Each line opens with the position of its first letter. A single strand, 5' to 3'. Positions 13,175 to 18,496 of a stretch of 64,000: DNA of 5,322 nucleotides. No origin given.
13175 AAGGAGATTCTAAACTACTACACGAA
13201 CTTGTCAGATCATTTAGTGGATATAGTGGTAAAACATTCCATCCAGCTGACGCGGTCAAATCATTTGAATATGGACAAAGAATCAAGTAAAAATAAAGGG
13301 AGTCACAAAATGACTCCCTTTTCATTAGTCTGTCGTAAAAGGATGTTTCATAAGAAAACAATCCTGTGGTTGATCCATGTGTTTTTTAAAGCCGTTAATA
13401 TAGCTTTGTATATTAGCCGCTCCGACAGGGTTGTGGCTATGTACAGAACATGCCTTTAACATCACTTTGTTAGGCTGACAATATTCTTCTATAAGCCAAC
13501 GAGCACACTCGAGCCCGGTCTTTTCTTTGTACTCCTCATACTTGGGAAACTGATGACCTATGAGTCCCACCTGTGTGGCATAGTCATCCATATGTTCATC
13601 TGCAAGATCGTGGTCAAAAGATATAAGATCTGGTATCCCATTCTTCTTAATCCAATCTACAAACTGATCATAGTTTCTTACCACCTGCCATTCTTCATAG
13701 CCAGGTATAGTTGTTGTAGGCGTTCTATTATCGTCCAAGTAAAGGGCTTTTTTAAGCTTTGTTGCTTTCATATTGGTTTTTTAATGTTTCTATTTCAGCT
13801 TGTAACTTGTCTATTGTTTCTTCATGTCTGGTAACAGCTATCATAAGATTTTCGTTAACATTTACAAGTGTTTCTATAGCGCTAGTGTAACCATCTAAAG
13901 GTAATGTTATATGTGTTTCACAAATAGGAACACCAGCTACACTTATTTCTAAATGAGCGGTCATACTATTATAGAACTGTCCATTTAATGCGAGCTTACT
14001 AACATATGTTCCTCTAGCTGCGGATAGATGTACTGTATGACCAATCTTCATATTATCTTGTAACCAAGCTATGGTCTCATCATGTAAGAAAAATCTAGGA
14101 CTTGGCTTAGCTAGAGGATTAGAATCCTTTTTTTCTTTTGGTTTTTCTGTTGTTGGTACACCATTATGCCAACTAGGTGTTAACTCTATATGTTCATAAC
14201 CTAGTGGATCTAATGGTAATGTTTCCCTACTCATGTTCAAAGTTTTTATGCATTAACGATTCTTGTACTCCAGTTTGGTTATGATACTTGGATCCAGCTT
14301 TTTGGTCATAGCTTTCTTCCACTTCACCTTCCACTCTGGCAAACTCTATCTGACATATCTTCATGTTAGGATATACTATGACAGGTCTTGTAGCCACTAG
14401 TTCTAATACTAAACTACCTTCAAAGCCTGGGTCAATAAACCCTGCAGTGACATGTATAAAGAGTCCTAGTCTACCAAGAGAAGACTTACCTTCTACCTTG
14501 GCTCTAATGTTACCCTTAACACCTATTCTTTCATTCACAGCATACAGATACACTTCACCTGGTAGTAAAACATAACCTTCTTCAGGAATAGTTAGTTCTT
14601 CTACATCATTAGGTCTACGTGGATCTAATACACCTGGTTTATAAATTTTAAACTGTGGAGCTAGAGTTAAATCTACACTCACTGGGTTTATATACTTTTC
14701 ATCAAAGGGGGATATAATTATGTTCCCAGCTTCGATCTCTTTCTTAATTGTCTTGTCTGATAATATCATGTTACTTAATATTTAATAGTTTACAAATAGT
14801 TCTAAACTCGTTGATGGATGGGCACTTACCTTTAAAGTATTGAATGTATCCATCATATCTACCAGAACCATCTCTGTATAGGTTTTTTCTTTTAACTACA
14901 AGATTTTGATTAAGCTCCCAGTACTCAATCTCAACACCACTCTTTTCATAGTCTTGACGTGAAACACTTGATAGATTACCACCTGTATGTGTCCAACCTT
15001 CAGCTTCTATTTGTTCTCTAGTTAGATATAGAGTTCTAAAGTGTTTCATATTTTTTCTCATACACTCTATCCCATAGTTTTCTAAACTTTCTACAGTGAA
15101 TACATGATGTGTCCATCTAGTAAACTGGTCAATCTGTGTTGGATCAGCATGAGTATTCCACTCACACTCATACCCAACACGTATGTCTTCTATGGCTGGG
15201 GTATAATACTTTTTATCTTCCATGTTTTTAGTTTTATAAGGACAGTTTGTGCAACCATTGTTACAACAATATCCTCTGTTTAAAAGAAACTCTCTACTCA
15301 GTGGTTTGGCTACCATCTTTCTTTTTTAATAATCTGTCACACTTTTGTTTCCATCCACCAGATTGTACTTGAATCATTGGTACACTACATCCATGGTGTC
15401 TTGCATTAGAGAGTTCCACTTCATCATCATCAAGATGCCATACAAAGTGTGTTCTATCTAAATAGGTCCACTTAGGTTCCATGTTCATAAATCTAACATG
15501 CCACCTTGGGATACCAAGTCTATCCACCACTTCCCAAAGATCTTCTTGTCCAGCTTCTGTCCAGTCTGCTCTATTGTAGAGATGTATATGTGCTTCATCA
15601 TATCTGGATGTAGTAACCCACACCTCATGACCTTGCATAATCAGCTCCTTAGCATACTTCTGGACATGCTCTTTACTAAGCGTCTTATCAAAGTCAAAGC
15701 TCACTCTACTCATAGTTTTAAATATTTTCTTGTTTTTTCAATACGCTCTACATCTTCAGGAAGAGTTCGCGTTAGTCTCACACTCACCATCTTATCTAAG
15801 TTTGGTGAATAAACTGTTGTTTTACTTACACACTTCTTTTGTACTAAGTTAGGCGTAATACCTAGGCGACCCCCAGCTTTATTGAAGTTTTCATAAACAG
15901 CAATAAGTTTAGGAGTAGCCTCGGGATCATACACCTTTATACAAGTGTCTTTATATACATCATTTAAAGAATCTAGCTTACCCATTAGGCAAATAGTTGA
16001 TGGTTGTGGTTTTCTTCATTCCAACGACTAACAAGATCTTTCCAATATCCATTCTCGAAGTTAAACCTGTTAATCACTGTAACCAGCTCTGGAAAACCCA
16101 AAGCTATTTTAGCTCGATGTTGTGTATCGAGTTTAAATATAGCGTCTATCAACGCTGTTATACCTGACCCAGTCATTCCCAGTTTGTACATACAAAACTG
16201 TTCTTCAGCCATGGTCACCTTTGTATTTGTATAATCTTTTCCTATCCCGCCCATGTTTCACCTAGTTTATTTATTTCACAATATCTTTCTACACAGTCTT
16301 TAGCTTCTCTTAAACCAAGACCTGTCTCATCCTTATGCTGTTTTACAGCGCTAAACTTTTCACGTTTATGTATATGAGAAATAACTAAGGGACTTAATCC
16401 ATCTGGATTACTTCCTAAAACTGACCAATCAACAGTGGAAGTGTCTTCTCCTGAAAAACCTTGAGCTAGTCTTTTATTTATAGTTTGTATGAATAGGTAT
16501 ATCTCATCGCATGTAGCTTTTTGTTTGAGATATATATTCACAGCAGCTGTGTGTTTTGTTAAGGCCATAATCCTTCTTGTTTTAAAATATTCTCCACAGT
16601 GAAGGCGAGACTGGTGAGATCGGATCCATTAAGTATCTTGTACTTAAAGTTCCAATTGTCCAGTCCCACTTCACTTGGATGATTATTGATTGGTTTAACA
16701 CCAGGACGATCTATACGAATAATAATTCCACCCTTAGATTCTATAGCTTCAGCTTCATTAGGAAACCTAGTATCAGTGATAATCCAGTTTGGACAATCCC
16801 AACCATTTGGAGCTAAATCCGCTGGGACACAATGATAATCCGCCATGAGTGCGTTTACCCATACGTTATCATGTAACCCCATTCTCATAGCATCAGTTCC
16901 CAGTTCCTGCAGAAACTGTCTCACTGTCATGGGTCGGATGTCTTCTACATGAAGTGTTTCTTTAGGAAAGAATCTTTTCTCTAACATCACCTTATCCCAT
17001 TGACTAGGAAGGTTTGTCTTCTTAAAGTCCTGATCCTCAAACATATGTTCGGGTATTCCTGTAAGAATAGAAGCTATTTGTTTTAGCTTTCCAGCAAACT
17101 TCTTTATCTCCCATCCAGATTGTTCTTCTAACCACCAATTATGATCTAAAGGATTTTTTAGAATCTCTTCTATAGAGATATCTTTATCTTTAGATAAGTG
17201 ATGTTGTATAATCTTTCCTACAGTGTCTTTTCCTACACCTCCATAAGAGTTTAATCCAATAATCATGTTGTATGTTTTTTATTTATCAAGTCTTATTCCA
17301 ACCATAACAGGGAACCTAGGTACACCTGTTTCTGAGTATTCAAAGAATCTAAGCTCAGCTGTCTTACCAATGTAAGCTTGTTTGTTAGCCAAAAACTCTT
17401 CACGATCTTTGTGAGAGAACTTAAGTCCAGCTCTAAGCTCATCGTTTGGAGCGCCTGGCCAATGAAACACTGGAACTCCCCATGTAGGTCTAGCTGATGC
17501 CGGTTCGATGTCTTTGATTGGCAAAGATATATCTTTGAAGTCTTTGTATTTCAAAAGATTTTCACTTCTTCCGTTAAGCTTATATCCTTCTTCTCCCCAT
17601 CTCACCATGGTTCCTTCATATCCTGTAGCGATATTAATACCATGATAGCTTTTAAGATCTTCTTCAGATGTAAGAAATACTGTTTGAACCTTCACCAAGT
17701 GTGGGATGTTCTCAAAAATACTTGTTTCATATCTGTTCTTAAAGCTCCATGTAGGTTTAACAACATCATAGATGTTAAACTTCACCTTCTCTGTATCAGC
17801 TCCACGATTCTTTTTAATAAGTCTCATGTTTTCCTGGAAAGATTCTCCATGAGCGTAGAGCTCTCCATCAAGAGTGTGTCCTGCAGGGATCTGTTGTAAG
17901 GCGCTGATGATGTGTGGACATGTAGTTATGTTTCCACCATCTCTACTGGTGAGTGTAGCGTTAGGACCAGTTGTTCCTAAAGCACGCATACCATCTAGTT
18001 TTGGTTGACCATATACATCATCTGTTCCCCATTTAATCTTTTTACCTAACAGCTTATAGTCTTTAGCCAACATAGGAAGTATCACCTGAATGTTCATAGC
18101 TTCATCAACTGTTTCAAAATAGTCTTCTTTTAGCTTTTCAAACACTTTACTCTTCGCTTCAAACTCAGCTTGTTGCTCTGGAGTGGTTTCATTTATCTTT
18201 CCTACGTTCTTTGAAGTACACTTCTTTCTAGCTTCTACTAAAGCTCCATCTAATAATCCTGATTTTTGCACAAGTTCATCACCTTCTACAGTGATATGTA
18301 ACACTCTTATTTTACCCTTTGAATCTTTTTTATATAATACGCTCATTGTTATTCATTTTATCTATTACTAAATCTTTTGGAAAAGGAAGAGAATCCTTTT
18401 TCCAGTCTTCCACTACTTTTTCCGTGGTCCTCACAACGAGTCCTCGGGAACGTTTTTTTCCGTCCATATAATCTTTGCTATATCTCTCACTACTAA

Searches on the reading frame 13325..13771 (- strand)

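Call 97: search_protein_families(library=pfam, proteins=[window:13325-13771:-], max_evalue=0.001)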
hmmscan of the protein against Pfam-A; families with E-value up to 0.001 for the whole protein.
window:13325-13771:- (148 aa): 1 family
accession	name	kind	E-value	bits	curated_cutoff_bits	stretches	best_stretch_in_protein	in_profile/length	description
PF20274.4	cREC_REC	-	2.3e-21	76.7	27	1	10-126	3-87/88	Cyclic-phosphate processing Receiver domain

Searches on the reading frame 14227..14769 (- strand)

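Call 97: search_protein_families(library=pfam, proteins=[window:14227-14769:-], max_evalue=0.001)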
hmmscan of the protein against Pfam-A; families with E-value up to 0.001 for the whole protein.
window:14227-14769:- (180 aa): 4 families
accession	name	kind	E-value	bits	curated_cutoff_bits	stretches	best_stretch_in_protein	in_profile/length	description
PF22769.1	DCD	-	7e-47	159.8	27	1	2-145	1-152/153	dCTP deaminase-like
PF06559.16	DCD_N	-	1.8e-11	44.7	21.4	1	2-145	4-162/164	2'-deoxycytidine 5'-triphosphate deaminase (DCD) N-terminal domain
PF22569.1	DCD_C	-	2.7e-07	30.5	22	1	59-166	70-185/192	2'-deoxycytidine 5'-triphosphate deaminase (DCD), C-terminal domain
PF00692.24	dUTPase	-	0.00035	20.8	22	0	66-151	24-110/129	dUTPase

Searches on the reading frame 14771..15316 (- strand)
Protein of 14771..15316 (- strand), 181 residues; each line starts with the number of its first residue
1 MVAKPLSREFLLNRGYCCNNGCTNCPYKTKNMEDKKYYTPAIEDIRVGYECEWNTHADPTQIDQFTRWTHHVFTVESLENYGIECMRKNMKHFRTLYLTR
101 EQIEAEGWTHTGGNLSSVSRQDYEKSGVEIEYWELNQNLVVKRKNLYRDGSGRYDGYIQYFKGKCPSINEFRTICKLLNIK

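Call 97: search_protein_families(library=pfam, proteins=[window:14771-15316:-], max_evalue=0.001)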
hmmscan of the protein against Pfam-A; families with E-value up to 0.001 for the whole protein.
window:14771-15316:- (181 aa): 1 family
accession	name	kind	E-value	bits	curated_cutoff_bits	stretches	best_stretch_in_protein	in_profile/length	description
PF17653.6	DUF5522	-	4.1e-07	30.4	25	1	8-31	25-48/48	Family of unknown function (DUF5522)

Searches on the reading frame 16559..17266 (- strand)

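Call 97: search_protein_families(library=pfam, proteins=[window:16559-17266:-], max_evalue=0.001)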
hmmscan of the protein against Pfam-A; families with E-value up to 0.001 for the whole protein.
window:16559-17266:- (235 aa): 1 family
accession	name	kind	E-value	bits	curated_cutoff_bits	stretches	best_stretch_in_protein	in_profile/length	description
PF21448.3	DNMK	-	7e-15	55.7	27.1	1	102-220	116-229/232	Deoxynucleotide monophosphate kinase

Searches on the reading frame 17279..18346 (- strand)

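Call 29: search_protein_families(library=pfam, proteins=[window:17279-18346:-], max_evalue=0.001)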
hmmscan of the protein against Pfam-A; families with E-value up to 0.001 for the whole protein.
window:17279-18346:- (355 aa): 2 families
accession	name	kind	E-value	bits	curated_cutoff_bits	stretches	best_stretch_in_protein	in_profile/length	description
PF01068.26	DNA_ligase_A_M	-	1e-12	48.6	26.2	1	91-268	1-204/204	ATP dependent DNA ligase domain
PF14743.12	DNA_ligase_OB_2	-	4.1e-08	33.6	28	1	303-352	22-66/66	DNA ligase OB-like domain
